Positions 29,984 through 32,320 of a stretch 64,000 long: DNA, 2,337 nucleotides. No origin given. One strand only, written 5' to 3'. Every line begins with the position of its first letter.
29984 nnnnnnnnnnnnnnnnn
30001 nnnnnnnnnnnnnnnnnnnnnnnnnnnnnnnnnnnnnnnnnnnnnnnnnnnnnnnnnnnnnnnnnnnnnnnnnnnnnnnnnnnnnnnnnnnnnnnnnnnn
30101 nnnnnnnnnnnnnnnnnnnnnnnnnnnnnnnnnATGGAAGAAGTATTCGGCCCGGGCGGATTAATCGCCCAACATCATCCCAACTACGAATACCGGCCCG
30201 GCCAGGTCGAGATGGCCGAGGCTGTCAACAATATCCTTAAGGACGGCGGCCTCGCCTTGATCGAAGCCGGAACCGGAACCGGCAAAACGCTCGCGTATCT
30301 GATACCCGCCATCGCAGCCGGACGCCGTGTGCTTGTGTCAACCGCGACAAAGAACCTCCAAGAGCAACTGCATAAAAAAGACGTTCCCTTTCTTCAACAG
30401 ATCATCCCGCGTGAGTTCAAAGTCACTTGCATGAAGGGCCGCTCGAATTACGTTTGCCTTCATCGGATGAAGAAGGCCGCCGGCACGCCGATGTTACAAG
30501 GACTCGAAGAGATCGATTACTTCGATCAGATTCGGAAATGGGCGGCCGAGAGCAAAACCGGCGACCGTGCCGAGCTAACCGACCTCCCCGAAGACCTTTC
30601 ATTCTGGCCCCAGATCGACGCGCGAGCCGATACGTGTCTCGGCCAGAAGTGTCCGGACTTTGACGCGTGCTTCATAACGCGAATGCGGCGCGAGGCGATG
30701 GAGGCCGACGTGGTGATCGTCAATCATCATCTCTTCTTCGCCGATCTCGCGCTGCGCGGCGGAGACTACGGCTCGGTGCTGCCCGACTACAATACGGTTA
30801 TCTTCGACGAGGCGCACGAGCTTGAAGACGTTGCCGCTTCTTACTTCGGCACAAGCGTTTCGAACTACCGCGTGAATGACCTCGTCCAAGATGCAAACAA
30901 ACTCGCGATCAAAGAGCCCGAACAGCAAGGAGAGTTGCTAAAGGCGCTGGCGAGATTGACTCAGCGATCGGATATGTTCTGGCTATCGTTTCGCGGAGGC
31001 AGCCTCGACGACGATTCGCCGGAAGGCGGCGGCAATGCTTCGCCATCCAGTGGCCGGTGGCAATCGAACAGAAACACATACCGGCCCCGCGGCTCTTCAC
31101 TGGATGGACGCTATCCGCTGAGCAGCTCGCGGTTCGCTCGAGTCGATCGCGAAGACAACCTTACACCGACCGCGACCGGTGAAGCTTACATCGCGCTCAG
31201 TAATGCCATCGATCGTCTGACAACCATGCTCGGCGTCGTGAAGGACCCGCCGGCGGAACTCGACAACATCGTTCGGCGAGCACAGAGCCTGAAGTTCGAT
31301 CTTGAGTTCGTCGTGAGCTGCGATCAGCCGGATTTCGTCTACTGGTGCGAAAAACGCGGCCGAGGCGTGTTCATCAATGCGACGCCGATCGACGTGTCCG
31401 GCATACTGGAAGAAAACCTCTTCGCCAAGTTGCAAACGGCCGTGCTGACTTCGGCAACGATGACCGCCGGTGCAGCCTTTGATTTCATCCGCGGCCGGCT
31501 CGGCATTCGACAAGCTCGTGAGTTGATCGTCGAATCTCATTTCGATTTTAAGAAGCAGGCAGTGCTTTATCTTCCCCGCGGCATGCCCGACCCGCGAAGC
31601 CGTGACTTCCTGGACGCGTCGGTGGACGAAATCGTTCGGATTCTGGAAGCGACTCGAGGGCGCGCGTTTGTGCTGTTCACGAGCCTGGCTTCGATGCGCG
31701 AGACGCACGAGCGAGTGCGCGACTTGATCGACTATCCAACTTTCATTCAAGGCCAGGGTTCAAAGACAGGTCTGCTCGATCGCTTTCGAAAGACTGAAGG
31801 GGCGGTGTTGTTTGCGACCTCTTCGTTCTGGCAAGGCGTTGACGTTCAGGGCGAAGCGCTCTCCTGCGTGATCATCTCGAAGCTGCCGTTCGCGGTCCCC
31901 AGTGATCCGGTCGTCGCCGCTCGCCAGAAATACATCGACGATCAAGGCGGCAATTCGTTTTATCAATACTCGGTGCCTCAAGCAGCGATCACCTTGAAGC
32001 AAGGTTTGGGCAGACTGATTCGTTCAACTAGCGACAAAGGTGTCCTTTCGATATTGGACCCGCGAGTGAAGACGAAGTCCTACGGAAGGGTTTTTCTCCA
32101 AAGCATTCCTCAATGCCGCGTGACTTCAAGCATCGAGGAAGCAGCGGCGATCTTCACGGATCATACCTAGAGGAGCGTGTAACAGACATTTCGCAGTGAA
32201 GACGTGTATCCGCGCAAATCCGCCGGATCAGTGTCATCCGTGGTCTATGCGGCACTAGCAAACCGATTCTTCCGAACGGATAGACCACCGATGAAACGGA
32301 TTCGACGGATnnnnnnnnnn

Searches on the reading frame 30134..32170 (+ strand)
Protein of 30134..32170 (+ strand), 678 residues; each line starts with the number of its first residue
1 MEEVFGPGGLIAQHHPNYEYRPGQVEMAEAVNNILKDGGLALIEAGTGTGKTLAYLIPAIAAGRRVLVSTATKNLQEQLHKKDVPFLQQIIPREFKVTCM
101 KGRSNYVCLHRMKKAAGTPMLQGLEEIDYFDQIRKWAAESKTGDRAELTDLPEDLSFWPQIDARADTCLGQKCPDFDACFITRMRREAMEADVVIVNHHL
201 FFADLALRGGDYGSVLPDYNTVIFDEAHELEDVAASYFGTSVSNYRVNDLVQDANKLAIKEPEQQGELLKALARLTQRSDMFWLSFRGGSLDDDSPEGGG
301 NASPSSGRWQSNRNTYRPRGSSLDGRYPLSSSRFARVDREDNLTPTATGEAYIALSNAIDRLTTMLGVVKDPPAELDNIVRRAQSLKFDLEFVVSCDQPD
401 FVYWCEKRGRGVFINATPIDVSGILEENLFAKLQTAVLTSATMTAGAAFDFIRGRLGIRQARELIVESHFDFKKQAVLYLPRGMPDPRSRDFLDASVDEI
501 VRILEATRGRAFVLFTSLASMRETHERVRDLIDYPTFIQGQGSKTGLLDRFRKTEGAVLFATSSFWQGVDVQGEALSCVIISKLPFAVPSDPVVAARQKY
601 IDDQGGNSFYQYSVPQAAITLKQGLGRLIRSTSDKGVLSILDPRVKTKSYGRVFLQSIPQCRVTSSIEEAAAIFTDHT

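Call 70: search_protein_families(library=padloc, proteins=[window:30134-32170:+], max_evalue=1e-8)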
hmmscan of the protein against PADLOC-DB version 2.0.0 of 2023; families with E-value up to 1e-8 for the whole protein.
window:30134-32170:+ (678 aa): 7 families
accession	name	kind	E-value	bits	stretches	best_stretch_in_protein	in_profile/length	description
PDLC01439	typeIV_DinG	-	5.2e-147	488.9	1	12-671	8-569/575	CAS-IV-A; associated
PDLC01729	typeIV_DinG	-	2.8e-59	199.5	2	2-258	10-261/666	Csf4_0_IVA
PDLC01730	typeIV_DinG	-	7.6e-26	88.7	2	493-650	610-780/802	Csf4_1_IVA1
PDLC01731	typeIV_DinG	-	2.5e-20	70.8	1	418-646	272-492/526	Csf4_2_IVA1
PDLC01321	typeIV_DinG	-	6.2e-18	62.9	0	31-264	9-227/559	CAS-IV-A; associated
PDLC01007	typeIV_DinG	-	3.8e-16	56.9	0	492-646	494-658/676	CRISPR type AFERR-associated DEAD/DEAH-box helicase Csf4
PDLC01732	typeIV_DinG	-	2e-10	38.1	0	548-645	499-591/648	Csf4_3_IVE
